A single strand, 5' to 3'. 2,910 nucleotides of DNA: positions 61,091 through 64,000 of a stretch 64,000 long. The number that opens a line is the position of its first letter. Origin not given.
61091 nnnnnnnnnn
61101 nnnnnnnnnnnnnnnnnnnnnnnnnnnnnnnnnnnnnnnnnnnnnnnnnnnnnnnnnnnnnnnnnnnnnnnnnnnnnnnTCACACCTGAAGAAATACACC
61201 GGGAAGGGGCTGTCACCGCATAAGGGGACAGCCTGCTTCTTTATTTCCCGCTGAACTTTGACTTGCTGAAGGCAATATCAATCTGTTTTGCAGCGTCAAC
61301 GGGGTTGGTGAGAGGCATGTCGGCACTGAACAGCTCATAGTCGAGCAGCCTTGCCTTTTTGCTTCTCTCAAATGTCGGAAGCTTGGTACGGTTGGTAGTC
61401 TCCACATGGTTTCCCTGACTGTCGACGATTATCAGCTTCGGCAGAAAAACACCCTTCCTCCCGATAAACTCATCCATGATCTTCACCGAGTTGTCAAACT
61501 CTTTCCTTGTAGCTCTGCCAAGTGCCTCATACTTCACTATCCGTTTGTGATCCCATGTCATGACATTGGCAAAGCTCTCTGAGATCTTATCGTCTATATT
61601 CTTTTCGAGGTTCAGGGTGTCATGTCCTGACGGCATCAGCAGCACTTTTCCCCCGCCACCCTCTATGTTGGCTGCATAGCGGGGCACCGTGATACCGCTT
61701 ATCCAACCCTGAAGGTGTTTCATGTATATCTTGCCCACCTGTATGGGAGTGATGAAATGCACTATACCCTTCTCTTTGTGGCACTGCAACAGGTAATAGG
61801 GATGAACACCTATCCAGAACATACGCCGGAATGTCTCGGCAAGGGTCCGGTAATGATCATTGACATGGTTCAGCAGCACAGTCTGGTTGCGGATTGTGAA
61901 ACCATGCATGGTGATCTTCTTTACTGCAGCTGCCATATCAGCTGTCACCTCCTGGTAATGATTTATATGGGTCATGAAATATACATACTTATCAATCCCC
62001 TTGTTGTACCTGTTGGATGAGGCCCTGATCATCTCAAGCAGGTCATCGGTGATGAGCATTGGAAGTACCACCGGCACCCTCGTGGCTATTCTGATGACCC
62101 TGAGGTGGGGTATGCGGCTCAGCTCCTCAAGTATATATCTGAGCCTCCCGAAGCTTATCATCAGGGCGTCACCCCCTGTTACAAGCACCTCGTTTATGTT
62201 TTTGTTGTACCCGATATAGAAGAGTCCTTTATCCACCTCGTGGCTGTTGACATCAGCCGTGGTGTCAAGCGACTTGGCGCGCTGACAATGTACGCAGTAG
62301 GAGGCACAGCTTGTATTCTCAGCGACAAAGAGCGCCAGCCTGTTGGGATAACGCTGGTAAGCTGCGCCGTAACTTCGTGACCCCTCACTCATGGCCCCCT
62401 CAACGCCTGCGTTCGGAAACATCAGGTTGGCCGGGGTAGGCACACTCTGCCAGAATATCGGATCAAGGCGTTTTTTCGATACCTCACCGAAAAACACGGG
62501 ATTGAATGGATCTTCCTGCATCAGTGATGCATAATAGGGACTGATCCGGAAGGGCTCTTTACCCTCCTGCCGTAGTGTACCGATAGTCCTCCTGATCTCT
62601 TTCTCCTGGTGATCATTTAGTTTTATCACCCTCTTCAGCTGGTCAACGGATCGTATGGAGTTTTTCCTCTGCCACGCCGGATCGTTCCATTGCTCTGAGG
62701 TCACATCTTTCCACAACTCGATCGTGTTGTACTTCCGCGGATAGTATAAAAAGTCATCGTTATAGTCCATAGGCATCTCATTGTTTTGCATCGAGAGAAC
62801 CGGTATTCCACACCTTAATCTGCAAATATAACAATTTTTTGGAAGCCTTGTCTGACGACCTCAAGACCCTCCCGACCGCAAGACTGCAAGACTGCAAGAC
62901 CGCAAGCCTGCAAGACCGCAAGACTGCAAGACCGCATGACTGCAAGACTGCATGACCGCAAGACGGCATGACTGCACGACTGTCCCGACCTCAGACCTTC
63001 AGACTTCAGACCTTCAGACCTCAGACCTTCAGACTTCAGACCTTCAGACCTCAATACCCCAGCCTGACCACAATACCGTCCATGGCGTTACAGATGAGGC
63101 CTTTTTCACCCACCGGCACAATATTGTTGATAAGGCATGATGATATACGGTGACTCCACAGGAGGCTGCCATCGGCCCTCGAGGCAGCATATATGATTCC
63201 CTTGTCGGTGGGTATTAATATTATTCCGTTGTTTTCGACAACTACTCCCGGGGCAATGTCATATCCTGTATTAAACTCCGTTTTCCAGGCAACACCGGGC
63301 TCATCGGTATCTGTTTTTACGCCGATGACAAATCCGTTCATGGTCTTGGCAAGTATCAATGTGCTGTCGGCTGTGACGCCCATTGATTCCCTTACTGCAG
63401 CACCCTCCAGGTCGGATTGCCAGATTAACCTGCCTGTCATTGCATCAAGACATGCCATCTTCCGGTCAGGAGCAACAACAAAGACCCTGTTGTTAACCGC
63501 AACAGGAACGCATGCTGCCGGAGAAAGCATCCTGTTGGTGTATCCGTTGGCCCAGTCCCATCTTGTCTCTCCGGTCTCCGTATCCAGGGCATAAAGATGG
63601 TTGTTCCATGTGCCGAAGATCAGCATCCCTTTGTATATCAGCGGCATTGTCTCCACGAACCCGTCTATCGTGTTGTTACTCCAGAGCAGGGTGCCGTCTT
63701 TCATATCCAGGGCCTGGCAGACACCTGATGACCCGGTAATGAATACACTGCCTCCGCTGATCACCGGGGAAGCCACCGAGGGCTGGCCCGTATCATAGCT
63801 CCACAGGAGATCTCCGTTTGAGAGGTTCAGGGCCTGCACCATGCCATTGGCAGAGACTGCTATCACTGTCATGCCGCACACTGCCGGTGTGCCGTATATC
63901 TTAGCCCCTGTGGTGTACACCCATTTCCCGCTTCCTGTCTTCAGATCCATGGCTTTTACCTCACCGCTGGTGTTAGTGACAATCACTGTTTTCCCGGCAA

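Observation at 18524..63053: Family of mosaic intergenic elements built from phased 8-nt GTC-anchored tandem units (3 copies in 64 kb)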

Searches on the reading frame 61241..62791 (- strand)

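Call 9: search_protein_families(library=pfam, proteins=[window:61241-62791:-])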
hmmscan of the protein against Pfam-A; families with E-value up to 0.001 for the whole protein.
window:61241-62791:- (516 aa): 2 families
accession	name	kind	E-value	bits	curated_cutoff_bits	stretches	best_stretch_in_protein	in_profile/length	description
PF04055.27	Radical_SAM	-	6.2e-06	26.9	29.5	1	161-315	6-160/166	Radical SAM superfamily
PF12544.13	LAM_C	-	0.0005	20.6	26.7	0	358-388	2-32/127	Lysine-2,3-aminomutase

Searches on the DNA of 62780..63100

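Call 68: search_rna_families(source=window, start=62780, end=63100, threshold=evalue, max_evalue=1)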
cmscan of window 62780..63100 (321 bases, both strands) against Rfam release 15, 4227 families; matches with E-value up to 1: 0.
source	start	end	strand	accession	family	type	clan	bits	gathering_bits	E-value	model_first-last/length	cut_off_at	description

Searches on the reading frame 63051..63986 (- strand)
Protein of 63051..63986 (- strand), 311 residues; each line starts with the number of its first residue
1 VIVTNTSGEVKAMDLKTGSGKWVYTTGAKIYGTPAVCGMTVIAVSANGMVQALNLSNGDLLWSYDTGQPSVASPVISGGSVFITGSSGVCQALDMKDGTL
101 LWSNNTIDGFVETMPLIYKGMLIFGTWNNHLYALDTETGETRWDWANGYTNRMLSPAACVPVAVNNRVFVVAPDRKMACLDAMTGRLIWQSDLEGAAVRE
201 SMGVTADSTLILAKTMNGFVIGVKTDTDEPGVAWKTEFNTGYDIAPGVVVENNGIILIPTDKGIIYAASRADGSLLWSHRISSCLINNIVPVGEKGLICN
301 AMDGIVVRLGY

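Call 9: search_protein_families(library=pfam, proteins=[window:63051-63986:-])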
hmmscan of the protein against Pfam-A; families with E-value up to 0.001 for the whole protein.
window:63051-63986:- (311 aa): 4 families
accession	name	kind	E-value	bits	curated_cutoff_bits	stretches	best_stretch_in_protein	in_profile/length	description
PF13360.13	PQQ_2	-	2.8e-43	148.7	27.6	4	91-226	6-136/233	Outer membrane protein assembly factor BamB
PF13570.13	Beta-prop_ACSF4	-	7.3e-34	118.1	133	2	112-307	52-239/329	Beta-alanine-activating enzyme, beta-propeller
PF01011.28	PQQ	-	5.4e-17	62.2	26.7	1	111-148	49-86/595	Glucose/ethanol/alcohol dehydrogenase, beta-propeller domain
PF25293.1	Beta-prop_EMC1_N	-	2.9e-06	27.6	34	0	41-144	34-144/219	EMC1 N-terminal beta-propeller domain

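Call 55: find_homologous_proteins(query=window:63051-63986:-, max_evalue=1e-60)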
Query window:63051-63986:- (311 aa): 43 proteins with E <= 1e-60 among 1996 candidates.
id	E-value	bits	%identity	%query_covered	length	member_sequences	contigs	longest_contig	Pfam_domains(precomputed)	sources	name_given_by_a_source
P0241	5.8e-151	520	73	100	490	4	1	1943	PF01011.29,PF13360.14,PF13570.14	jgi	-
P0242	3.6e-146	504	72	100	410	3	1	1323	PF01011.29,PF13360.14,PF25292.1,PF13570.14,PF25293.2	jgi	jgi:outer membrane protein assembly factor BamB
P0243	2.4e-142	492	70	100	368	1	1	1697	PF01011.29,PF07774.20,PF13360.14,PF25292.1,PF13570.14,PF24796.2,PF25293.2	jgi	-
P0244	1.6e-138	479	67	100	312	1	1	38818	PF01011.29,PF13360.14,PF13570.14,PF25293.2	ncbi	-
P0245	2.7e-134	465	70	94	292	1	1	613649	PF01011.29,PF07774.20,PF13360.14,PF25292.1,PF13570.14,PF24796.2,PF25293.2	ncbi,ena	-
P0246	3.4e-133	462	67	100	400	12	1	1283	PF01011.29,PF07774.20,PF13360.14,PF13570.14,PF25293.2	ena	-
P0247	3.6e-131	455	63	100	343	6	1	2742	PF01011.29,PF07774.20,PF13360.14,PF25292.1,PF13570.14,PF25293.2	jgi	jgi:outer membrane protein assembly factor BamB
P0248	3.2e-130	452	63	100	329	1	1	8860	PF01011.29,PF07774.20,PF13360.14,PF25292.1,PF13570.14,PF25293.2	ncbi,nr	ncbi:MAG: PQQ-binding-like beta-propeller repeat protein, partial [Bacteroidales bacterium]|nr:PQQ-b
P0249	8.3e-130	451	74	85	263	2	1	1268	PF01011.29,PF07774.20,PF13360.14,PF13570.14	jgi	jgi:outer membrane protein assembly factor BamB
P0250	2.6e-127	442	73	85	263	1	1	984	PF01011.29,PF07774.20,PF13360.14,PF13570.14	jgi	jgi:outer membrane protein assembly factor BamB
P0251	1.3e-118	414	70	85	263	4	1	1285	PF01011.29,PF07774.20,PF13360.14,PF13570.14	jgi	jgi:outer membrane protein assembly factor BamB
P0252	3.8e-115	402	57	100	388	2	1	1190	PF01011.29,PF13360.14,PF25292.1,PF13570.14,PF25293.2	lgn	-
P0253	4.2e-111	389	54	100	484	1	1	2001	PF01011.29,PF13360.14,PF25292.1,PF13570.14,PF25293.2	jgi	jgi:outer membrane protein assembly factor BamB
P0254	7.0e-108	378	67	77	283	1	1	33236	PF01011.29,PF13360.14,PF13570.14,PF25293.2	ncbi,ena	-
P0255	2.4e-101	357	76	65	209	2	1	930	PF01011.29,PF07774.20,PF13360.14,PF13570.14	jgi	jgi:outer membrane protein assembly factor BamB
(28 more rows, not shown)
